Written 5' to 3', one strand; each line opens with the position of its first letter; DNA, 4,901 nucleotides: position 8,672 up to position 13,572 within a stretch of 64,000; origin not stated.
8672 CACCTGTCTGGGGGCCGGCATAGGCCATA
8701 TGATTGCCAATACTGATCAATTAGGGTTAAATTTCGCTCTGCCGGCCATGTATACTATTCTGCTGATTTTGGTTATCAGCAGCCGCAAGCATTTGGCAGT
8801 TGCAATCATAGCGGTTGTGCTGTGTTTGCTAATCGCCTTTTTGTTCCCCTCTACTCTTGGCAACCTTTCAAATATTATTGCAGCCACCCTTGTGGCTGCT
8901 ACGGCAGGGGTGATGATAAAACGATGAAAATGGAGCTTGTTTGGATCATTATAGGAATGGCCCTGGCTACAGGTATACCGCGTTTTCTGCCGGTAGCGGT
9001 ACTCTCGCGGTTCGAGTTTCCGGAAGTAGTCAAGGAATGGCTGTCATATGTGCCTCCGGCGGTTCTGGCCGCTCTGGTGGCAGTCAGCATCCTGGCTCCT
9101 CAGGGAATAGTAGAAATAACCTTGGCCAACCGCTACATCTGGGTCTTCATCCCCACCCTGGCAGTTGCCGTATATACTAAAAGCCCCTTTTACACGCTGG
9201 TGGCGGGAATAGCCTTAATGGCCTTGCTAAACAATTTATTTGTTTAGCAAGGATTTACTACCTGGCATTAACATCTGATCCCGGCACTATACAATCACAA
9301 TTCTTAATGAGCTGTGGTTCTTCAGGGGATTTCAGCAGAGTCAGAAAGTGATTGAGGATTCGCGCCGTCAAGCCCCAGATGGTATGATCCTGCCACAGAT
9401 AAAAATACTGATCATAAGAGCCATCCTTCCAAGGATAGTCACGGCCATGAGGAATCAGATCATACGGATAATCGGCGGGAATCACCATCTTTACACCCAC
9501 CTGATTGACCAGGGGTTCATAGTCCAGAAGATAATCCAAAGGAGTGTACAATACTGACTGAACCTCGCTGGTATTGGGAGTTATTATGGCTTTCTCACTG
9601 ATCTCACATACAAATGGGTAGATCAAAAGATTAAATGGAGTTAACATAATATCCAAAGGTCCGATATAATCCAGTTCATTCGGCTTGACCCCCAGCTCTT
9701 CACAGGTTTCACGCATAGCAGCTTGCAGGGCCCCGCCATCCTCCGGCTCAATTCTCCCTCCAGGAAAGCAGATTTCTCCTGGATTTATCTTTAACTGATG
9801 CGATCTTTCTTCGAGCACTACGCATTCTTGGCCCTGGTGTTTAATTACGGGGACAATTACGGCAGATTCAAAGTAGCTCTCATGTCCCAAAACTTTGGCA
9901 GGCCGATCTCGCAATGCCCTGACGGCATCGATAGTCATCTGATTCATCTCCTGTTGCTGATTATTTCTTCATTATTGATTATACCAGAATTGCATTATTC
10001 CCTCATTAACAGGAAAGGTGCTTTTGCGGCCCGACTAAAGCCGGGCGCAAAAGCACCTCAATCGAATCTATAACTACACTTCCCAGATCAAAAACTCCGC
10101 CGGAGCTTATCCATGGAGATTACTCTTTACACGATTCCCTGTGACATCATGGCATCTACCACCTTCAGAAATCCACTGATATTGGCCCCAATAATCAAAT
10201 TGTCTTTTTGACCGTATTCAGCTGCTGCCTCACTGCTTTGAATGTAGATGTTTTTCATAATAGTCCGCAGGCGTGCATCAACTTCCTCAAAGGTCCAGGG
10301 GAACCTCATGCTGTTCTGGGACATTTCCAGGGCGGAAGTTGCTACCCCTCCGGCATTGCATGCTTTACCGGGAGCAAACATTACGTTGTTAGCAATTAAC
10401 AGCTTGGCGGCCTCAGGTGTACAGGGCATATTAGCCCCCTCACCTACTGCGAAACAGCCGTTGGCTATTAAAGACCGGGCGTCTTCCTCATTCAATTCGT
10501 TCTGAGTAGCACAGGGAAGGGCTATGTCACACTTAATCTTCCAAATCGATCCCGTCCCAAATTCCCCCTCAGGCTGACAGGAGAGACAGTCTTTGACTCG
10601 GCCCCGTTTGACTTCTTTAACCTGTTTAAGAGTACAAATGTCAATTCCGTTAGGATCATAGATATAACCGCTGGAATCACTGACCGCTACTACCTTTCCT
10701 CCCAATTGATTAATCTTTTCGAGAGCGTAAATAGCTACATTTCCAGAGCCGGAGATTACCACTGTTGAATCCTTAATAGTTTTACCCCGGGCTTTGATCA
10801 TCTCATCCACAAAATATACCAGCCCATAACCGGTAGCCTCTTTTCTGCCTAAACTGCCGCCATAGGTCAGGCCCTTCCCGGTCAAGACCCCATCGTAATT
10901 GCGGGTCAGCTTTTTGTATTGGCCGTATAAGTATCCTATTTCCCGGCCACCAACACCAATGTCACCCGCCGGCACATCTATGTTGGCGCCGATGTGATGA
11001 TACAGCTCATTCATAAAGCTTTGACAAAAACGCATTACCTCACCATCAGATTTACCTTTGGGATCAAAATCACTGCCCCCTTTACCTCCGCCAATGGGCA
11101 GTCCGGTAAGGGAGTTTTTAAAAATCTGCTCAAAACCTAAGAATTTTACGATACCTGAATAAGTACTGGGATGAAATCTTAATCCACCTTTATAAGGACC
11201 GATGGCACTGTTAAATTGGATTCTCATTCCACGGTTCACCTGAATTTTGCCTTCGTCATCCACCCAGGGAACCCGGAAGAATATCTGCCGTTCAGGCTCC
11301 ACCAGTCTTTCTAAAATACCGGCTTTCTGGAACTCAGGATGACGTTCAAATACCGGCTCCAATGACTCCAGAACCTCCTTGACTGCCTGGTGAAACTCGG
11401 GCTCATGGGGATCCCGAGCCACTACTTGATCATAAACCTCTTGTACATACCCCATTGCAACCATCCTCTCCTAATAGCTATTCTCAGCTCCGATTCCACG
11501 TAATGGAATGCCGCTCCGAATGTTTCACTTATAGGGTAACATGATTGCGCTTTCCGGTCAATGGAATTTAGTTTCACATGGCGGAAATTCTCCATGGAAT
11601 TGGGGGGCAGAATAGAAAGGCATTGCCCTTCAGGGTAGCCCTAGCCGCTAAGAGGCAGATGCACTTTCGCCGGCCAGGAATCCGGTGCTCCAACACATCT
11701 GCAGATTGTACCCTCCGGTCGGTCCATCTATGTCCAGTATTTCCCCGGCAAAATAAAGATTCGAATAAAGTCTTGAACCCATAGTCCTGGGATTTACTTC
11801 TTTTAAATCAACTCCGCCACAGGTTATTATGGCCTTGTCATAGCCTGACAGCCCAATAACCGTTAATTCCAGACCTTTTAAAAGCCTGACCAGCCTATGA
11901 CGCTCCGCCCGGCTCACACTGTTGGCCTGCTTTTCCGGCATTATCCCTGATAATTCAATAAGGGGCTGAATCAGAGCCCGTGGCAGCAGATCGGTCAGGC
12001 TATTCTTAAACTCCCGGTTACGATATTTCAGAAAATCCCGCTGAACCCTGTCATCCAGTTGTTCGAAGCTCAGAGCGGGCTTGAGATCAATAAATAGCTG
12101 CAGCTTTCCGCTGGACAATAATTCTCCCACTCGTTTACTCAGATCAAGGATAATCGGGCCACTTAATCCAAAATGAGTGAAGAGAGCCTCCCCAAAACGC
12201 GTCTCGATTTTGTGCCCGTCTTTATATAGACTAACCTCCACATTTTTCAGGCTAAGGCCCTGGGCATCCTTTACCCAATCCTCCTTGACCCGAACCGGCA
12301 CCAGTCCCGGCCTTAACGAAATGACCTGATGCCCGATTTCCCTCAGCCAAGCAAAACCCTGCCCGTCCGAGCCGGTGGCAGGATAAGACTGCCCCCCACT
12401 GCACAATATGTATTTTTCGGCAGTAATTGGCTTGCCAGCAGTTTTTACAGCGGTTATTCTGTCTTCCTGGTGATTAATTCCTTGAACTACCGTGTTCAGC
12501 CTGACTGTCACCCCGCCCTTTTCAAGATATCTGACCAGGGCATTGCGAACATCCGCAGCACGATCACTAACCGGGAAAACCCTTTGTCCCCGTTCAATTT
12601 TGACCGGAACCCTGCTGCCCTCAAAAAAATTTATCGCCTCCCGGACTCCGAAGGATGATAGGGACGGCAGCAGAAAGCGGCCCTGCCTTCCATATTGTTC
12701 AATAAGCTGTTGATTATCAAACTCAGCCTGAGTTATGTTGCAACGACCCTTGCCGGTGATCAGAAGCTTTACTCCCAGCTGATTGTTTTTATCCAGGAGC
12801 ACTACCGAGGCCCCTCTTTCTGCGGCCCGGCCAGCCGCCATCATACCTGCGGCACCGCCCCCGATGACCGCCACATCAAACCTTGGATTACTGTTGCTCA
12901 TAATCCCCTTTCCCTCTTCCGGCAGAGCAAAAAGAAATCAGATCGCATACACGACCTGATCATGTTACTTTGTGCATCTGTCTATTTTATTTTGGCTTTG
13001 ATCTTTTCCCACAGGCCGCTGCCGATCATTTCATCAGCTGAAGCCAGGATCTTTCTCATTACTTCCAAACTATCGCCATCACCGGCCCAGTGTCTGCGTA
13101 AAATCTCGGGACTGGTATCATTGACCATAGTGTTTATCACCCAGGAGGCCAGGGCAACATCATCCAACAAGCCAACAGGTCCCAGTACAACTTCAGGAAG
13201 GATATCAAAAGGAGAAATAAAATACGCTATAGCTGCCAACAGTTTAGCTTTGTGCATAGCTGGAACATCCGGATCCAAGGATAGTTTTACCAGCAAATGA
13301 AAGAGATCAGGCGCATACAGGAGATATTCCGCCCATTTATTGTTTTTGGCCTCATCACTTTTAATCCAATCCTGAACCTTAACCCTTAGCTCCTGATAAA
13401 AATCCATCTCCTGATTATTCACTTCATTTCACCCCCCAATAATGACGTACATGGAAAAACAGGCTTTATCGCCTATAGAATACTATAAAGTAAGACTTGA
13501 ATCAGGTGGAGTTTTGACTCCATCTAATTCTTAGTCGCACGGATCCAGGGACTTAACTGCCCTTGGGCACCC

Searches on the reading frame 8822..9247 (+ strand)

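Call 54: search_protein_families(library=pfam, max_evalue=0.00001, proteins=[window:8822-9247:+])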
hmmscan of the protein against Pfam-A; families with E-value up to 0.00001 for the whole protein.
window:8822-9247:+ (141 aa): 1 family
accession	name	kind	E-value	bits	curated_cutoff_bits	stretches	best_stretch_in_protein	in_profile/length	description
PF05437.17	AzlD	-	9.9e-25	87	23.7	1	40-136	2-98/99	Branched-chain amino acid transport protein (AzlD)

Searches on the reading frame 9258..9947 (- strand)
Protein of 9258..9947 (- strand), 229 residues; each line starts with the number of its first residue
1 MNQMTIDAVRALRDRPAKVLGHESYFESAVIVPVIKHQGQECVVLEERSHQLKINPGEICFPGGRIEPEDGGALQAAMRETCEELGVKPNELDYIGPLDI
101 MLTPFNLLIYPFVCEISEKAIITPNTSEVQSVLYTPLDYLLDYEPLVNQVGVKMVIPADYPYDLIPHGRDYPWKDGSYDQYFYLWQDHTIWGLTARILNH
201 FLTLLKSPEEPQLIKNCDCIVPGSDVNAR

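Call 51: search_protein_families(library=pfam, max_evalue=0.000001, proteins=[window:9258-9947:-])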
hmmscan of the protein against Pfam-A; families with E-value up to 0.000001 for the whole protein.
window:9258-9947:- (229 aa): 1 family
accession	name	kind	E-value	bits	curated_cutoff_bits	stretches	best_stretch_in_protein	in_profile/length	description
PF00293.34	NUDIX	-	3.2e-14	53.5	21.1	1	28-140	4-118/134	NUDIX domain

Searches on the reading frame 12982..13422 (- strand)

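Call 54: search_protein_families(library=pfam, max_evalue=0.00001, proteins=[window:12982-13422:-])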
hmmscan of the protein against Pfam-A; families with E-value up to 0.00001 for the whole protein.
window:12982-13422:- (146 aa): 1 family
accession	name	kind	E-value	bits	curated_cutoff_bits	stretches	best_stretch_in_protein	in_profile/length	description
PF06803.17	DUF1232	-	5.5e-13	48.9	23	1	58-94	2-37/37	Protein of unknown function (DUF1232)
